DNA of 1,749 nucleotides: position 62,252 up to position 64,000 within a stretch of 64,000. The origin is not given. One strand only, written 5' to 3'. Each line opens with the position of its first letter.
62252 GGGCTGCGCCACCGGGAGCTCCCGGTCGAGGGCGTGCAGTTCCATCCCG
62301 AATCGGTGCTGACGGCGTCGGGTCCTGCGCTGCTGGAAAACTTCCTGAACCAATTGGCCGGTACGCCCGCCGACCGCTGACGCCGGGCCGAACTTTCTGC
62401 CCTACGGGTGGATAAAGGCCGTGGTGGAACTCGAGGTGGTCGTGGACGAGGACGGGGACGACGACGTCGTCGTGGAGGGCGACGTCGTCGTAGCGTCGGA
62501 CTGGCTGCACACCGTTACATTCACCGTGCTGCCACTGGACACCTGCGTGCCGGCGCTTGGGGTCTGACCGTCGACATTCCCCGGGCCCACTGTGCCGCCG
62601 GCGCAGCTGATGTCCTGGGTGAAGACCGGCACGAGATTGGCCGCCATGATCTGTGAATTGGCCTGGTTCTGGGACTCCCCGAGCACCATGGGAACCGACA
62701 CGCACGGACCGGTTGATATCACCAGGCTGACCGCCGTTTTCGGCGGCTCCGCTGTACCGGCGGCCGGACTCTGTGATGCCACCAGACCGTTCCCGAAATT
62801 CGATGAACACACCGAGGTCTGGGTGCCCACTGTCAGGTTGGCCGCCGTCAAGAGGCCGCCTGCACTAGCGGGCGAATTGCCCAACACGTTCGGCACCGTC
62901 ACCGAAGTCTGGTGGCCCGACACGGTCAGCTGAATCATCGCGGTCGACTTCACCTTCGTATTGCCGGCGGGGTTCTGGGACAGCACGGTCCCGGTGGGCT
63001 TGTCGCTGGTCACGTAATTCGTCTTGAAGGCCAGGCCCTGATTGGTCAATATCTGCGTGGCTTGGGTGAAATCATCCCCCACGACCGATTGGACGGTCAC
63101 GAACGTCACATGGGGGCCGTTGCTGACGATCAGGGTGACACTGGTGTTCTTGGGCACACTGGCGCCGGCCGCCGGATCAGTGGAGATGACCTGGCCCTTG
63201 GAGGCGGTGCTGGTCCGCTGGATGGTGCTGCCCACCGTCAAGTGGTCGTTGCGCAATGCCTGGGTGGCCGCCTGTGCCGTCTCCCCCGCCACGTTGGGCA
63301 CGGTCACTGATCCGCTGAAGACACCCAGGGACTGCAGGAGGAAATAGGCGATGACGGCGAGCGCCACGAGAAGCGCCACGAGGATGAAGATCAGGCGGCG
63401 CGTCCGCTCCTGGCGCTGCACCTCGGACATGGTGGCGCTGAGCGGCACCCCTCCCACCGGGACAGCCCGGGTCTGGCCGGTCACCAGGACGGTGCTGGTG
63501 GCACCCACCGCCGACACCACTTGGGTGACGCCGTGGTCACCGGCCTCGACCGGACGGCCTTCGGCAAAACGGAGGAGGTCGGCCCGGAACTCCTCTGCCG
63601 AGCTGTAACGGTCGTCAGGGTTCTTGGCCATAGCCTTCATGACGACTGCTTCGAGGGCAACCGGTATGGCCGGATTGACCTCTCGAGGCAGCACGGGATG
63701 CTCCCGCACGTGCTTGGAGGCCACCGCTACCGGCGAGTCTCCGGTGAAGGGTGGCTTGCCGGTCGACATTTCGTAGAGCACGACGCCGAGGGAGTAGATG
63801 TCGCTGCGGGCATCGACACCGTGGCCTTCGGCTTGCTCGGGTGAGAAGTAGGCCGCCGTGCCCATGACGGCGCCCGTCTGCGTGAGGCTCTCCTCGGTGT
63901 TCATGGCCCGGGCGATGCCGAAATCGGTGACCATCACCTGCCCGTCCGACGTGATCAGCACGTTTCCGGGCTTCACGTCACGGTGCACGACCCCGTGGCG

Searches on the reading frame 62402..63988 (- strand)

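Call 76: search_protein_families(library=pfam, proteins=[window:62402-63988:-], max_evalue=0.0001)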
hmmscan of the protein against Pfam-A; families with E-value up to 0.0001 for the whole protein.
window:62402-63988:- (528 aa): 3 families
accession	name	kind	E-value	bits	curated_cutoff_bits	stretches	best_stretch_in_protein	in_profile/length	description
PF03793.24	PASTA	-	3.6e-47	158.6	23.2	4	228-290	1-64/64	PASTA domain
PF00069.31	Pkinase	-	2.6e-25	89.8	31.7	1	1-132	120-256/263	Protein kinase domain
PF07714.23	PK_Tyr_Ser-Thr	-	4e-18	66.1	23.1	1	1-129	124-250/258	Protein tyrosine and serine/threonine kinase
